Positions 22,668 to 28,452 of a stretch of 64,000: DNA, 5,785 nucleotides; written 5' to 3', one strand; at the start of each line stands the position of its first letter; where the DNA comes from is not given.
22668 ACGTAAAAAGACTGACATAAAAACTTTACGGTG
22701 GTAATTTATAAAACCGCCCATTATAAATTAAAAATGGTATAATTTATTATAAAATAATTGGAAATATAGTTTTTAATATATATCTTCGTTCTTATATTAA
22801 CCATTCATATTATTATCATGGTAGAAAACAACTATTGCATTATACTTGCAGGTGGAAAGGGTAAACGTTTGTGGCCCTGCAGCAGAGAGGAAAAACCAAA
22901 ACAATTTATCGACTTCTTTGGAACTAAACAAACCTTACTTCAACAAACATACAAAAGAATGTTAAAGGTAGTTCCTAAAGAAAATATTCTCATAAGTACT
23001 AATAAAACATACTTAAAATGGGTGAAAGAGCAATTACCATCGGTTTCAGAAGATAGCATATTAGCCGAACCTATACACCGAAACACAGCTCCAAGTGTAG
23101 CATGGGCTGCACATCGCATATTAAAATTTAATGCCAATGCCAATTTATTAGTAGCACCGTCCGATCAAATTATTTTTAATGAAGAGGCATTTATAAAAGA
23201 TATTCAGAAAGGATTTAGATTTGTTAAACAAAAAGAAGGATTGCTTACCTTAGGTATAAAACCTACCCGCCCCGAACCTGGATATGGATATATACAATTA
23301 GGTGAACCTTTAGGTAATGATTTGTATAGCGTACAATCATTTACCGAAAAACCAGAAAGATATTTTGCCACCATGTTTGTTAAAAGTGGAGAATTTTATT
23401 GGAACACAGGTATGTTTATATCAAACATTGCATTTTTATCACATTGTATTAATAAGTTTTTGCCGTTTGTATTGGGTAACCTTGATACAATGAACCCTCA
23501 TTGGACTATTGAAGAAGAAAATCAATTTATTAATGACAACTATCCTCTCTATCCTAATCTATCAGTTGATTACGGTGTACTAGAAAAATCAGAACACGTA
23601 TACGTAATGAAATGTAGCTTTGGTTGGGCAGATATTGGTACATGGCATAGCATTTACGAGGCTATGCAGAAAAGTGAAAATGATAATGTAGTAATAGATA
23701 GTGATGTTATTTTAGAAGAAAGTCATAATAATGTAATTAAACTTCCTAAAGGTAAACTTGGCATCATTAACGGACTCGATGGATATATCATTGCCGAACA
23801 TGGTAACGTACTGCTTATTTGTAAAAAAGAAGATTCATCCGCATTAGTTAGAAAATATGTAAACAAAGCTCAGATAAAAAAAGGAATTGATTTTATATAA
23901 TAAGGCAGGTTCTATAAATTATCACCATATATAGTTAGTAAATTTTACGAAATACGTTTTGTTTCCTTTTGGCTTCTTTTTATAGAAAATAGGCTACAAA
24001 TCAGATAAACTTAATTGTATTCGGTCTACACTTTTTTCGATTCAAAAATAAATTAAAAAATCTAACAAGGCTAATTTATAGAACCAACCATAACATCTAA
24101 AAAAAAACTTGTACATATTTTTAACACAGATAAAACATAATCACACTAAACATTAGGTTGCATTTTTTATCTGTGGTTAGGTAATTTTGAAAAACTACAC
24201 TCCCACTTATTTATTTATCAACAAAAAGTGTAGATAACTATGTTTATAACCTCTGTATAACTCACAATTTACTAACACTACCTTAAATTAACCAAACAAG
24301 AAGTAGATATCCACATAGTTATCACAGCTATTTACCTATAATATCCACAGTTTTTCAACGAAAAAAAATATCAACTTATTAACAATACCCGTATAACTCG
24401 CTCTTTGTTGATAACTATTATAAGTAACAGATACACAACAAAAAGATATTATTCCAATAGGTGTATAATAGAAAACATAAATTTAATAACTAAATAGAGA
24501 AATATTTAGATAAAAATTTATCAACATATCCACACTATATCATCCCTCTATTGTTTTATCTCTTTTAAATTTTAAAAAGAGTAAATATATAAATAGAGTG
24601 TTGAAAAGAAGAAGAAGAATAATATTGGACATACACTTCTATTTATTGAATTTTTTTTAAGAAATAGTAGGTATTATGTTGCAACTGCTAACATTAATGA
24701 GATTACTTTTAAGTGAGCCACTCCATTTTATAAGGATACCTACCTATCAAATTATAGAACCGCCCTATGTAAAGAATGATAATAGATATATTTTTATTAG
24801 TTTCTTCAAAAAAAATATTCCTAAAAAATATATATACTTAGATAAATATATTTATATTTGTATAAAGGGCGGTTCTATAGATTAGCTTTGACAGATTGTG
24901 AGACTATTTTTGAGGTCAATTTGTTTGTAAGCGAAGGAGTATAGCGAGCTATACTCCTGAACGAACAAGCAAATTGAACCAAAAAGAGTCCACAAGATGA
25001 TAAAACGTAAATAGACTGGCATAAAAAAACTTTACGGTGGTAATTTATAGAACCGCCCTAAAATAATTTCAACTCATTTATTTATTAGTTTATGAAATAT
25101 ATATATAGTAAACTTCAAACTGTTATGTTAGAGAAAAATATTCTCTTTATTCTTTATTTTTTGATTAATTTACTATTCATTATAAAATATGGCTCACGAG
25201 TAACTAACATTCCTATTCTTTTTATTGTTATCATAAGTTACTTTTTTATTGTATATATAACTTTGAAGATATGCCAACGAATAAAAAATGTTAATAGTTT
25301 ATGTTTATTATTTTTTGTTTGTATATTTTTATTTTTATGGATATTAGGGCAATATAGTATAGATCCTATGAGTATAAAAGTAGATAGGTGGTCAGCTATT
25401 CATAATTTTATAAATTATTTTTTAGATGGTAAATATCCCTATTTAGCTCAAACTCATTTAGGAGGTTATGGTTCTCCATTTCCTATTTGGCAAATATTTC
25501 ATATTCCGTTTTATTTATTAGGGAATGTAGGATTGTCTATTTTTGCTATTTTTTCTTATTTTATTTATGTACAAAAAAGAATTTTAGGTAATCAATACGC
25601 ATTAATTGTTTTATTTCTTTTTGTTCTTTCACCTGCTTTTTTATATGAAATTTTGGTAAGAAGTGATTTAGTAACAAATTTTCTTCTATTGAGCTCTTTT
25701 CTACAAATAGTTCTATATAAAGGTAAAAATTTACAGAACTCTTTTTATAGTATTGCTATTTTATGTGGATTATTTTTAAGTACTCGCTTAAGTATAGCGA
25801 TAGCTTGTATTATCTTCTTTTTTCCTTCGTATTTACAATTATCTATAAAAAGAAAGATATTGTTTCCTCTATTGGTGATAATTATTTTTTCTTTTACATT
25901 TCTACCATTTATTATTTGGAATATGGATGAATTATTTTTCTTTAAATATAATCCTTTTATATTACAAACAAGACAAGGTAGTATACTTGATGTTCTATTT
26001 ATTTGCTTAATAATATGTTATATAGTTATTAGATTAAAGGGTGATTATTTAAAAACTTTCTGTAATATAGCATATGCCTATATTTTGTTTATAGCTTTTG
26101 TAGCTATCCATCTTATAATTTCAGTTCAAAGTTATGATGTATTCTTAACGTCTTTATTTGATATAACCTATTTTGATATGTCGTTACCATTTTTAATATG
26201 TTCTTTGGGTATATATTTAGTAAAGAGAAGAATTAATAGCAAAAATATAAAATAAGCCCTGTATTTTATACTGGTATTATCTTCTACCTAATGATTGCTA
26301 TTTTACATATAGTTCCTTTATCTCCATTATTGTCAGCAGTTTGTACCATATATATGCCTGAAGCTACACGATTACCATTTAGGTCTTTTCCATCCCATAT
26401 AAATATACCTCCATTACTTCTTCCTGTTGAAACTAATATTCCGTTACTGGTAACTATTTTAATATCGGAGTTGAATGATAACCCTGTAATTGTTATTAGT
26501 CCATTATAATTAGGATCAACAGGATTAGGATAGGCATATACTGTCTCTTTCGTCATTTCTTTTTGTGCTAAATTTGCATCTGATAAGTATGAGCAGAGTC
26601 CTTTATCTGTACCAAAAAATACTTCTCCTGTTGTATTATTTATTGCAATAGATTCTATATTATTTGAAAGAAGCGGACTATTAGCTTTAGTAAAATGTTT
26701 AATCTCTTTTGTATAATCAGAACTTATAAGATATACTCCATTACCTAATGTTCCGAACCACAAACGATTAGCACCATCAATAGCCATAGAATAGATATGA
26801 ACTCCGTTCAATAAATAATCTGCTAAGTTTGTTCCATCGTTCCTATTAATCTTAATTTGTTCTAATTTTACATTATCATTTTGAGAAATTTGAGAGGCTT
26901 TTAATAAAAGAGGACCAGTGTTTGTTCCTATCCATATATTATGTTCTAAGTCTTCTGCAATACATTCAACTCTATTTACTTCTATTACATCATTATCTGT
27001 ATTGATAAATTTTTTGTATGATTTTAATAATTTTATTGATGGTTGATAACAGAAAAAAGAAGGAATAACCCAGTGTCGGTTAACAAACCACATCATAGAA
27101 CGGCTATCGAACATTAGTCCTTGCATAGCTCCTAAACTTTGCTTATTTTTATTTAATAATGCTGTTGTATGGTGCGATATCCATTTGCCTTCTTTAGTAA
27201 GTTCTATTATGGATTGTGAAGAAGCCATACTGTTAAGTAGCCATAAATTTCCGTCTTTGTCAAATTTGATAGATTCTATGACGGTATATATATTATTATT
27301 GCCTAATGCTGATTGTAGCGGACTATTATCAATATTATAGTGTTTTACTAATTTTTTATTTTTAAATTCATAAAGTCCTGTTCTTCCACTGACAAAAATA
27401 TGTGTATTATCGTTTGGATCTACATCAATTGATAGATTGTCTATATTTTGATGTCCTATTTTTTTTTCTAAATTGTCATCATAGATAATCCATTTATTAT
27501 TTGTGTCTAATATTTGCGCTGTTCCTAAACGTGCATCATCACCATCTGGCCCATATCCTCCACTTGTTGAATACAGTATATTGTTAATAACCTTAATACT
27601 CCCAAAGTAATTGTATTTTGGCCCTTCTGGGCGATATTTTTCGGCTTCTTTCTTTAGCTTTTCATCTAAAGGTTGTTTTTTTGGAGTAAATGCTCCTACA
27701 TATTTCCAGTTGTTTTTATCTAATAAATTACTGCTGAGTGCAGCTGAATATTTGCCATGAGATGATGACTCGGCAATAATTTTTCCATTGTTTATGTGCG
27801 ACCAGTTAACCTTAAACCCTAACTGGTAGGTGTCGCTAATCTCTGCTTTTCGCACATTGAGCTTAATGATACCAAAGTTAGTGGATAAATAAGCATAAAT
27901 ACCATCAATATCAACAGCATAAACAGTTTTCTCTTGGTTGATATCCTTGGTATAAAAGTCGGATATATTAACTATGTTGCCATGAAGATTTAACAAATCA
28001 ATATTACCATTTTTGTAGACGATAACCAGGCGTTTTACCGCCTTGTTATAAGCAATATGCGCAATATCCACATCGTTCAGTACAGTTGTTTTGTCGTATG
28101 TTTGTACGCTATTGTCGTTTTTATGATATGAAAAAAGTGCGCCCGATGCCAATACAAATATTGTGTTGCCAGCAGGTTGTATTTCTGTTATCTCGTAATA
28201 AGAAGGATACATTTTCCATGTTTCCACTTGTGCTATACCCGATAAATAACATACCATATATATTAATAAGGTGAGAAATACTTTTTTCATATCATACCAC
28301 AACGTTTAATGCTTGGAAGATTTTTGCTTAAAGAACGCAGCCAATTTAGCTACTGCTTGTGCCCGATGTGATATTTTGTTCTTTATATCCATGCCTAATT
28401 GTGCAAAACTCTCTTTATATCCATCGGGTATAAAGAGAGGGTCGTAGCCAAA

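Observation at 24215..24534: Dense DnaA-box cluster in a 1.2-kb AT-rich gene desert: candidate oriC or datA-like DnaA-titration locus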

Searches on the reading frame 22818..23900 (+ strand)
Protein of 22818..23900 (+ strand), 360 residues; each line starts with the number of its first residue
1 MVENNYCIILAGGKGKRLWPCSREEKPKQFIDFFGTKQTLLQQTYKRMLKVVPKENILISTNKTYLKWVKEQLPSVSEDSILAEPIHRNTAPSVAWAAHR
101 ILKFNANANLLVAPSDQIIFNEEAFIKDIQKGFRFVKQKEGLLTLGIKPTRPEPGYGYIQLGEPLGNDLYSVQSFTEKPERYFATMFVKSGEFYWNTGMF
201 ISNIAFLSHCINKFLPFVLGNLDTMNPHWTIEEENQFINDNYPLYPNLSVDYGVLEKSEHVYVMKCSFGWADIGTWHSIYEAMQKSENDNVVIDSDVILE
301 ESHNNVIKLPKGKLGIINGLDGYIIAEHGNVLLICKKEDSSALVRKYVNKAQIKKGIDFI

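Call 7: search_protein_families(library=pfam, proteins=[window:22818-23900:+])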
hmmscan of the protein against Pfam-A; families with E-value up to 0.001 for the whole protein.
window:22818-23900:+ (360 aa): 2 families
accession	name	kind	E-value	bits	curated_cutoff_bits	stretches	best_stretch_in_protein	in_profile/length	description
PF00483.29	NTP_transferase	-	1.1e-38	133.7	21.2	1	8-287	3-243/245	Nucleotidyl transferase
PF12804.13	NTP_transf_3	-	2.1e-07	31.7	27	1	7-124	1-103/160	MobA-like NTP transferase domain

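Call 9: find_related_loci(query=window:22818-23900:+, collection=genome_contigs, flank=10000)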
Query window:22818-23900:+ (360 aa) in genome_contigs; peptide patterns used: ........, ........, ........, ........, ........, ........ (x = any residue, [..] = any of these).
131 stretches matched a pattern; 68 encode a relative of the query (tblastn E <= 1e-3); 68 distinct loci.
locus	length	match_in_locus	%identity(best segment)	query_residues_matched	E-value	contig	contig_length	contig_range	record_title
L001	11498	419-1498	79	1-360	0e+0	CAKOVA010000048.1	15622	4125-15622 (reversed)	MAG: uncultured Prevotella sp. isolate REFINED_METABAT215_TOP10_CONTIGS_1500_ASSEMBLY_K77_MERGED__Hadza_MoBio_hadza-E-H_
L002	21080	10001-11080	79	1-360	0e+0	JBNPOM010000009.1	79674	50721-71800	Prevotella sp. SGI.027 HD146_8, whole genome shotgun sequence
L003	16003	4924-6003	79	1-360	0e+0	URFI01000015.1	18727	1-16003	uncultured Prevotella sp. isolate UMGS950 genome assembly, contig: NODE_1371_length_18727_cov_3.049165, whole genome sho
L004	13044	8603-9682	79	1-360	0e+0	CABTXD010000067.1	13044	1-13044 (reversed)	MAG TPA_asm: uncultured Prevotella sp. isolate MGYG-HGUT-03742 genome assembly, contig: GUT_GENOME243241_67, whole genom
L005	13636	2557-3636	78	1-360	0e+0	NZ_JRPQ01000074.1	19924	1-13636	Hoylesella timonensis S9-PR14 contig074, whole genome shotgun sequence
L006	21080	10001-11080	79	1-360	0e+0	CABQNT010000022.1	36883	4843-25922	MAG TPA_asm: uncultured Prevotella sp. isolate MGYG-HGUT-00760 genome assembly, contig: GUT_GENOME027309_22, whole genom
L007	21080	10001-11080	78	1-360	0e+0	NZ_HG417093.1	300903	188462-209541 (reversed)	Hoylesella timonensis 4401737 = DSM 22865 = JCM 15640, whole genome shotgun sequence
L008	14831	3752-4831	79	1-360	0e+0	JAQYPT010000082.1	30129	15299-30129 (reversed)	MAG: Prevotellaceae bacterium isolate SUG2085 k141_507429, whole genome shotgun sequence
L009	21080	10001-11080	78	1-360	0e+0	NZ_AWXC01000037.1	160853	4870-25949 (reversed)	Prevotella sp. BV3P1 contig00006, whole genome shotgun sequence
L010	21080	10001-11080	76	1-360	0e+0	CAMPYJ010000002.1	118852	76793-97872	MAG TPA_asm: uncultured Prevotella sp. isolate SRR16916878_bin.1_metaWRAP_v1.3_MAG genome assembly, contig: ERZ11466571.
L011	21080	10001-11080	79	1-360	0e+0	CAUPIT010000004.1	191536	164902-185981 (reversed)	MAG TPA_asm: uncultured Prevotella sp. isolate SRR17798755_bin.2_MetaWRAP_v1.3_MAG genome assembly, contig: ERZ21776715.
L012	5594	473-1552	74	1-360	0e+0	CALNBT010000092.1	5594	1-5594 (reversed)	MAG TPA_asm: uncultured Prevotella sp. isolate SRR1561996_bin.116_CONCOCT_v1.1_MAG genome assembly, contig: ERZ724032.13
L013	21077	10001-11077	71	2-360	0e+0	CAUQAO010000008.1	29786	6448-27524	MAG TPA_asm: uncultured Prevotella sp. isolate ERR9968936_bin.36_MetaWRAP_v1.3_MAG genome assembly, contig: ERZ21616090.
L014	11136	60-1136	65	2-360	1e-169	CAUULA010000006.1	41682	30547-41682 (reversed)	MAG TPA_asm: uncultured Prevotella sp. isolate SRR17738113_bin.14_MetaWRAP_v1.3_MAG genome assembly, contig: ERZ14211631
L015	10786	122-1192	66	5-360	4e-168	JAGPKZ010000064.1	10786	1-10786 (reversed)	MAG: Prevotella sp. isolate Gw_SlPrim_bin_161 Gw_SlPrim_8463_length_10786_cov_27.634581, whole genome shotgun sequence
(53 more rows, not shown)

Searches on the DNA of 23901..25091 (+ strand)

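Call 6: search_dna_similar(query=window:23901-25091:+, collection=plasmids, mode=distant)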
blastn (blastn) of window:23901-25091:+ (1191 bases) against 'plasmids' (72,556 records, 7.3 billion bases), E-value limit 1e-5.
No match.
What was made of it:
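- Tried and rejected: Plasmid collection: a distant-mode search with the 1.2-kb region found nothing (call 6), so there is no sign of a plasmid-type origin.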

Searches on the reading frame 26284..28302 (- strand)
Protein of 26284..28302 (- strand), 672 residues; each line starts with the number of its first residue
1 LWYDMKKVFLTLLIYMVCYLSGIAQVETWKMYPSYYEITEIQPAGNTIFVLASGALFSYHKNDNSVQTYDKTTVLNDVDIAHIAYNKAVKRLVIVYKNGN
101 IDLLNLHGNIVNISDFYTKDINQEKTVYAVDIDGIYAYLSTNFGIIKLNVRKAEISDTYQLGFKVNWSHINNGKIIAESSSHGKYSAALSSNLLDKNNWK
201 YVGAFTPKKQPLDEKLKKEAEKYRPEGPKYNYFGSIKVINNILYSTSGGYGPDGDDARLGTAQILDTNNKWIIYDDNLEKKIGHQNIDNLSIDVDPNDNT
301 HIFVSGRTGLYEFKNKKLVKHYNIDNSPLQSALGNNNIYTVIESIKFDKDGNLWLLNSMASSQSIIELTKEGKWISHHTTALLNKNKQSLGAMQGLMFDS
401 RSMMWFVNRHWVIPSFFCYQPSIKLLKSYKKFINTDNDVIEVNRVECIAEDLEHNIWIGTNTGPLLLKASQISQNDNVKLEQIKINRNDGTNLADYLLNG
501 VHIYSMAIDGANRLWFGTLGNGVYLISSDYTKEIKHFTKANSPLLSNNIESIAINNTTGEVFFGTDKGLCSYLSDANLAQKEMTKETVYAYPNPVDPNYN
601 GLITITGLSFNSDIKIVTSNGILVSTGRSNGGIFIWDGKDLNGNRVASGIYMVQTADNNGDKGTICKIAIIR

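Call 7: search_protein_families(library=pfam, proteins=[window:26284-28302:-])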
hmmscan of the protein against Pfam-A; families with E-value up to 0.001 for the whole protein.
window:26284-28302:- (672 aa): 3 families
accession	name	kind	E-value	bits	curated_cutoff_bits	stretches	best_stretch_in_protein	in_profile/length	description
PF21544.3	PorZ_N_b_propeller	-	1.2e-54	185.2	27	1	48-200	1-154/154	TSS9, PorZ, N-terminal beta-propeller domain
PF07494.17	Reg_prop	-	1.5e-09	37.4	20.4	0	498-519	2-23/24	Two component regulator propeller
PF18962.6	Por_Secre_tail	-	0.00094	19.9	27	1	591-661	2-68/75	Secretion system C-terminal sorting domain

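Call 20: find_related_loci(query=window:26284-28302:-, collection=metagenome_contigs, flank=10000)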
Query window:26284-28302:- (672 aa) in metagenome_contigs; peptide patterns used: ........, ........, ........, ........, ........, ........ (x = any residue, [..] = any of these).
148 stretches matched a pattern; 24 encode a relative of the query (tblastn E <= 1e-3); 24 distinct loci.
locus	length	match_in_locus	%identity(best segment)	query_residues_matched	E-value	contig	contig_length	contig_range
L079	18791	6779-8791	47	5-671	0e+0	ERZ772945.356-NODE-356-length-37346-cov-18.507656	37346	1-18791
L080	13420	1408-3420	48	5-671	0e+0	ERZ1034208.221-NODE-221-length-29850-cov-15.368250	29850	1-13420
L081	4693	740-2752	49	5-671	0e+0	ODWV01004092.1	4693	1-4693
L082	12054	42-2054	48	5-671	0e+0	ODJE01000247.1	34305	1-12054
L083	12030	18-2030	48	5-671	0e+0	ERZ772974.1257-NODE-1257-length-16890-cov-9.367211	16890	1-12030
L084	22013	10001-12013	48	5-671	0e+0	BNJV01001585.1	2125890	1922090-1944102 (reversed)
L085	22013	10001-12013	48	5-671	0e+0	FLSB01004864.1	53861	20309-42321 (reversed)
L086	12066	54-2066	48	5-671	0e+0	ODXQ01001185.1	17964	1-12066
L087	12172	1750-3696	49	26-671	0e+0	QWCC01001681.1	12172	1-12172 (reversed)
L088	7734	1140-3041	49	8-672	0e+0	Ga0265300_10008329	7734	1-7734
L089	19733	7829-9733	48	2-672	0e+0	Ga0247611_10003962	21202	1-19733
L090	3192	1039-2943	45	5-671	0e+0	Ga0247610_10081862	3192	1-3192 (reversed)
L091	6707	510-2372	45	18-671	1e-179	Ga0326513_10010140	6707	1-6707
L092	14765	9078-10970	43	6-672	7e-175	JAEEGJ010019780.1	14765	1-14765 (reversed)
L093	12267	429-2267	44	24-672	3e-174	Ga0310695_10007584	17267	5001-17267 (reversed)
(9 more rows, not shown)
